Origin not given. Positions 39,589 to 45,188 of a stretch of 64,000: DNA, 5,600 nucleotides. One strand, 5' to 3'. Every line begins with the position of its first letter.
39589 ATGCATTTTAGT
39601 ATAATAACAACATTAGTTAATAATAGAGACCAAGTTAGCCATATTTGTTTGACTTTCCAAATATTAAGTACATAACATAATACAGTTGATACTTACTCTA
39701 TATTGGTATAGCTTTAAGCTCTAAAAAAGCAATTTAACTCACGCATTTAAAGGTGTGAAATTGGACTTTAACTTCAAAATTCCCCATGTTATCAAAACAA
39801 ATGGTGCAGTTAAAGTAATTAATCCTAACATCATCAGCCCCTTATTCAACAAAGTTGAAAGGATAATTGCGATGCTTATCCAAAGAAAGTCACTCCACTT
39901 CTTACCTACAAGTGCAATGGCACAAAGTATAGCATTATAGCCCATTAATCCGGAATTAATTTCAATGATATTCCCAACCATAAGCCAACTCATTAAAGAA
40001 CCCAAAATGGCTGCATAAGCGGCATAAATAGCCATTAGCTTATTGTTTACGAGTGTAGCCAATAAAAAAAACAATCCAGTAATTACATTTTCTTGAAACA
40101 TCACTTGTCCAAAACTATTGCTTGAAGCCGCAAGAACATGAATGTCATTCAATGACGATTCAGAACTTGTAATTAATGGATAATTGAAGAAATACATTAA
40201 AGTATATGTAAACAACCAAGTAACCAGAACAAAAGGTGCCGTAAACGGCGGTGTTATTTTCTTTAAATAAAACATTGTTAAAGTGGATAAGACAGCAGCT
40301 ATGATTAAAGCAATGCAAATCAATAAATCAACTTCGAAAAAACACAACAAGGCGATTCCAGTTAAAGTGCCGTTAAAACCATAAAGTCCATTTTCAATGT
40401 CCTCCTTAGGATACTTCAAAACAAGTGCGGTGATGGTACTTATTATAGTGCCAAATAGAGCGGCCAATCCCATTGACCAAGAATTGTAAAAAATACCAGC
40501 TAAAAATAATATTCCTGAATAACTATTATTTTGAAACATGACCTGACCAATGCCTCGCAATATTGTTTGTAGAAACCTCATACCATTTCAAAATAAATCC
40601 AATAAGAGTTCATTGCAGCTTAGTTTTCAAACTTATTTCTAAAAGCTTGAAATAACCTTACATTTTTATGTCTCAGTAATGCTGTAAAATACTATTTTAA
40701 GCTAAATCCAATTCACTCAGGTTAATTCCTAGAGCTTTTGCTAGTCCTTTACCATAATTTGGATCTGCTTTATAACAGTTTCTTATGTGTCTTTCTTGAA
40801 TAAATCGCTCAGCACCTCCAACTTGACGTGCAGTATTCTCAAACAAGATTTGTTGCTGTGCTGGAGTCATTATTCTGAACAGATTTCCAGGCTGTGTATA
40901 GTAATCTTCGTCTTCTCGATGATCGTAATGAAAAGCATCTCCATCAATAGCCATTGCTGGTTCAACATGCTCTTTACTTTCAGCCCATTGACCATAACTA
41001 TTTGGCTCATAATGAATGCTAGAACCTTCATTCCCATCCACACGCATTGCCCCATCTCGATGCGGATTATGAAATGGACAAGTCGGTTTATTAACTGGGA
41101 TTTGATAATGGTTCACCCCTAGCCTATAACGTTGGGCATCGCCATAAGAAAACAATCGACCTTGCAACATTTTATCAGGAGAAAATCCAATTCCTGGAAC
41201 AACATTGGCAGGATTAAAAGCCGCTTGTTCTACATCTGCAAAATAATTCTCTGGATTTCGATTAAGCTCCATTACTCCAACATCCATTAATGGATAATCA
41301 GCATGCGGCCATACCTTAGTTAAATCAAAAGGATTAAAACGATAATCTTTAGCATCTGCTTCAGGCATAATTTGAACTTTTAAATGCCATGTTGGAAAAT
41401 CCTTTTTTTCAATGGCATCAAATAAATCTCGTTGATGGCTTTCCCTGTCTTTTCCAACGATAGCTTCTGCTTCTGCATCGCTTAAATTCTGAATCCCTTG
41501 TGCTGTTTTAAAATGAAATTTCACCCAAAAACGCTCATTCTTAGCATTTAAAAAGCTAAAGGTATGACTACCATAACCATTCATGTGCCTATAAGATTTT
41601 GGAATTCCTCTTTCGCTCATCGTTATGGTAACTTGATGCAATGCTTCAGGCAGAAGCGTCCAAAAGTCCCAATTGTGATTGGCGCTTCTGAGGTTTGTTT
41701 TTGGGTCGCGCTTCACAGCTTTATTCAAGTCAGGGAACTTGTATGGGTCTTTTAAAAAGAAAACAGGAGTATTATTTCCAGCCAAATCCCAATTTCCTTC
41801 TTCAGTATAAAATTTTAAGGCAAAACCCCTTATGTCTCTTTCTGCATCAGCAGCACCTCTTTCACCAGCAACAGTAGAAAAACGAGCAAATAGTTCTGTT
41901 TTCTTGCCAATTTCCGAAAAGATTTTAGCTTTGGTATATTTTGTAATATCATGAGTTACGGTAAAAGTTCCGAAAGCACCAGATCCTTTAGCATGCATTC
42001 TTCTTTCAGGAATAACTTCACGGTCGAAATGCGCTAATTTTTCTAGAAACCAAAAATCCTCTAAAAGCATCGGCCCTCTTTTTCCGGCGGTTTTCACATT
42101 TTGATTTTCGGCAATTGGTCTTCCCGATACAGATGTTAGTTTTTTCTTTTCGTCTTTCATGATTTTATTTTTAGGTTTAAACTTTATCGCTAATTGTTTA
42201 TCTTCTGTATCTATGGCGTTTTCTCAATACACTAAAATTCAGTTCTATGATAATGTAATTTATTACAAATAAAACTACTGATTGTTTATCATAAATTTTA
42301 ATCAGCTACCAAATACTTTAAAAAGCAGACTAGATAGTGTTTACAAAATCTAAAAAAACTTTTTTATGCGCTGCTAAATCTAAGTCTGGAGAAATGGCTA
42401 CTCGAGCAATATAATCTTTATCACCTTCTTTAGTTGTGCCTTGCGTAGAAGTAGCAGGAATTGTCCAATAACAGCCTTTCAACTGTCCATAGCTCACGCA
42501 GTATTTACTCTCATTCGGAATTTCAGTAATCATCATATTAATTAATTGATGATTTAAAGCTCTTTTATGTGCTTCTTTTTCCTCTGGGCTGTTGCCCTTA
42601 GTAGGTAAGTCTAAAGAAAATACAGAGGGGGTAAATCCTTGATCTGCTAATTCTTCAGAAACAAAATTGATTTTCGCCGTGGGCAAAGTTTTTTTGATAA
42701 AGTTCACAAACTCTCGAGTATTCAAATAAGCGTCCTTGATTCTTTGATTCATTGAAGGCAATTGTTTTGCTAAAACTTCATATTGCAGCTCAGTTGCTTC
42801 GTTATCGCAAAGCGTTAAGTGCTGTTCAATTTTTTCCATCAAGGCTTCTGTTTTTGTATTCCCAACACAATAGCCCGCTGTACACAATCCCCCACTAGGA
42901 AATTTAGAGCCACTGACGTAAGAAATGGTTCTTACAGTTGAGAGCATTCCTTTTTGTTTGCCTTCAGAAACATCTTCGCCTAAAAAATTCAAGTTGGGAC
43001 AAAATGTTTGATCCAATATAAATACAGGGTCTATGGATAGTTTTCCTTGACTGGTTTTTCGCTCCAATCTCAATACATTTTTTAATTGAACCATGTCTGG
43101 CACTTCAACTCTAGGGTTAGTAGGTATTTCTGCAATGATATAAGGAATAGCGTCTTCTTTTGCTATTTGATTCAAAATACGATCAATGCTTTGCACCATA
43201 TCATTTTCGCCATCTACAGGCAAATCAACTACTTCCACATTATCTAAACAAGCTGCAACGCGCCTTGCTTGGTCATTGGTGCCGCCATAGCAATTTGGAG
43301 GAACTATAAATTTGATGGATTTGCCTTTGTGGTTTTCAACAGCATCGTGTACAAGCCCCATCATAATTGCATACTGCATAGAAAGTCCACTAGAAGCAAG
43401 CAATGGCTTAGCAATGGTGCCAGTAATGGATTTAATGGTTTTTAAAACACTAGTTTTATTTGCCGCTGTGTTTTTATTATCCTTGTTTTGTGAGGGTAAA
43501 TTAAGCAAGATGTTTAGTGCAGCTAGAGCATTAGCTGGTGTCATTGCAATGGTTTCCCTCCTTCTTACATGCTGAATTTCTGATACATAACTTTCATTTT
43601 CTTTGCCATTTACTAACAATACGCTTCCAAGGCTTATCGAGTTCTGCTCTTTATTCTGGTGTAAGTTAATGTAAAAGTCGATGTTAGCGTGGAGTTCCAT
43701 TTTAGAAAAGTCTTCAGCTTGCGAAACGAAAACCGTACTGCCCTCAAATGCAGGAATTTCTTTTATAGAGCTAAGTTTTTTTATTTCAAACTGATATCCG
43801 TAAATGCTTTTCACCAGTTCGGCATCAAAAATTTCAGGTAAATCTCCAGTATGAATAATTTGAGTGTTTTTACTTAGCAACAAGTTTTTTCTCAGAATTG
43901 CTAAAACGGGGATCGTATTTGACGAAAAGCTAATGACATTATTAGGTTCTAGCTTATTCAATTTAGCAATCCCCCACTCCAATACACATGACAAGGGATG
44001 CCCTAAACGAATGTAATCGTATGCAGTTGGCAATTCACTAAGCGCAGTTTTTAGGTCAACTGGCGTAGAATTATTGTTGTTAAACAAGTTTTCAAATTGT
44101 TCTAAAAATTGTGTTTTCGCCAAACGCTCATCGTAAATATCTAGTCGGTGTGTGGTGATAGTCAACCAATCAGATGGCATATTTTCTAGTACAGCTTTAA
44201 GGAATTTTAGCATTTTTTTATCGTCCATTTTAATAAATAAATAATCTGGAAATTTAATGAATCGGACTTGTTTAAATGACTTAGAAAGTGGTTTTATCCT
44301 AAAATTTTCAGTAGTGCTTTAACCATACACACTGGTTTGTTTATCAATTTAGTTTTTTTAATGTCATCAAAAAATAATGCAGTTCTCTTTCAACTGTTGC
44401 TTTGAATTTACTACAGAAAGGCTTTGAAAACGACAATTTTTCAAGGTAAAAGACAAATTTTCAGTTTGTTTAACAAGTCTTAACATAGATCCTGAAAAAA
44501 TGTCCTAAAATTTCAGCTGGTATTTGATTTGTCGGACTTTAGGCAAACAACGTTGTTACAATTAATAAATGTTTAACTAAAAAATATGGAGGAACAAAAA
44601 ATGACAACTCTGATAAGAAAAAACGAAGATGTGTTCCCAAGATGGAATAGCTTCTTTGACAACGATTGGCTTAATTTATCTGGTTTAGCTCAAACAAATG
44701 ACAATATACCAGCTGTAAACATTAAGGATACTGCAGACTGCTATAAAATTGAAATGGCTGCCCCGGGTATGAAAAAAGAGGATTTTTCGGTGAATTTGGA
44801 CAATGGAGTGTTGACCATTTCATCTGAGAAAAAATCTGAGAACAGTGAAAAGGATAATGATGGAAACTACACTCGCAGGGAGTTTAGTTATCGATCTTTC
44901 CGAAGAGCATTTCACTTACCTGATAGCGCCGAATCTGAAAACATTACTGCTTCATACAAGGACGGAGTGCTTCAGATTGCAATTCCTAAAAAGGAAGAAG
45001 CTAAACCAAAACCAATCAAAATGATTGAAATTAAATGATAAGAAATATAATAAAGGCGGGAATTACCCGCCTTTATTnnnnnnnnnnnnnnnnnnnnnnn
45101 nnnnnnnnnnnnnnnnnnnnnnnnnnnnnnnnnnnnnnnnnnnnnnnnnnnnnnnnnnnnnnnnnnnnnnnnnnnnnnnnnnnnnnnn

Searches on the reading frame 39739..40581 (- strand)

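Call 69: search_protein_families(library=pfam, proteins=[window:39739-40581:-], max_evalue=0.001)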
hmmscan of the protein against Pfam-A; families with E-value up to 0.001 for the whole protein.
window:39739-40581:- (280 aa): 1 family
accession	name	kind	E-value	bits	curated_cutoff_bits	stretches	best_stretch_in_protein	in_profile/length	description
PF03253.19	UT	-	7.4e-73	245.7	25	1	5-272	2-291/292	Urea transporter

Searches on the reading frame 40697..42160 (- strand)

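Call 69: search_protein_families(library=pfam, proteins=[window:40697-42160:-], max_evalue=0.001)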
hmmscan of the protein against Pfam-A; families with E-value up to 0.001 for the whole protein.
window:40697-42160:- (487 aa): 2 families
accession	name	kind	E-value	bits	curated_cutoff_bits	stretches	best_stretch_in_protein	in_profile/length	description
PF00199.24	Catalase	-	1.3e-192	640.4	25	1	9-390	1-382/383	Catalase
PF06628.17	Catalase-rel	-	6.7e-21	74.7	30.1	1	417-477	4-65/65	Catalase-related immune-responsive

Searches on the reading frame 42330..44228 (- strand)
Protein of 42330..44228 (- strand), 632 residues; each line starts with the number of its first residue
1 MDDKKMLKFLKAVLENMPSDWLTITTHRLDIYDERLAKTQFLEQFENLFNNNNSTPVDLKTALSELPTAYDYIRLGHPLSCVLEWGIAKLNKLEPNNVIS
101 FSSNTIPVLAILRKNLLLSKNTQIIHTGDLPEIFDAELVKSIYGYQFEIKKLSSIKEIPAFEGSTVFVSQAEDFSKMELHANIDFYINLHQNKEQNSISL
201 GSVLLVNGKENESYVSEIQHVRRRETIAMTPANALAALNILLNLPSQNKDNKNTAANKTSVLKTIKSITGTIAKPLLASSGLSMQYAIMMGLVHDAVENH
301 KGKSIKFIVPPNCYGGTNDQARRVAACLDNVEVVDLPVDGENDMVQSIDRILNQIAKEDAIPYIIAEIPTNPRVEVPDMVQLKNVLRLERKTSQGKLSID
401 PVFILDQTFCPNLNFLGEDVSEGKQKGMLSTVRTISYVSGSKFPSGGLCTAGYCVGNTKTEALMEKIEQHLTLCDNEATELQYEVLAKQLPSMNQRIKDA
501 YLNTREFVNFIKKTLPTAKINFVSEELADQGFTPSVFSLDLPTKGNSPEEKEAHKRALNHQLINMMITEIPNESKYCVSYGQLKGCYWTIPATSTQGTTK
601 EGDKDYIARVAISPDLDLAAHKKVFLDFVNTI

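Call 69: search_protein_families(library=pfam, proteins=[window:42330-44228:-], max_evalue=0.001)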
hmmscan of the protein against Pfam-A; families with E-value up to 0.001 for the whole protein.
window:42330-44228:- (632 aa): 1 family
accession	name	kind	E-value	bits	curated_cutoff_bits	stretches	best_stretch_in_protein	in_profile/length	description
PF01053.26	Cys_Met_Meta_PP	-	5.5e-06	25.6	27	0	261-401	57-174/381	Cys/Met metabolism PLP-dependent enzyme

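Call 88: search_protein_families(library=padloc, proteins=[window:42330-44228:-], max_evalue=0.00001)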
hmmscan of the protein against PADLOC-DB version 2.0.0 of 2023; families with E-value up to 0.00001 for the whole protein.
window:42330-44228:- (632 aa): 0 families

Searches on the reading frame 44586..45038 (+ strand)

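Call 69: search_protein_families(library=pfam, proteins=[window:44586-45038:+], max_evalue=0.001)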
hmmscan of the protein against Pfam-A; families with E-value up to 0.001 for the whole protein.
window:44586-45038:+ (150 aa): 2 families
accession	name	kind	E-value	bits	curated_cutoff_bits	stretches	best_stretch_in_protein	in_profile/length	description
PF00011.27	HSP20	-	9.1e-26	90.4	20.8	1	46-149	2-101/102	Hsp20/alpha crystallin family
PF17886.7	ArsA_HSP20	-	6.7e-06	26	22.5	1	52-131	3-61/63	HSP20-like domain found in ArsA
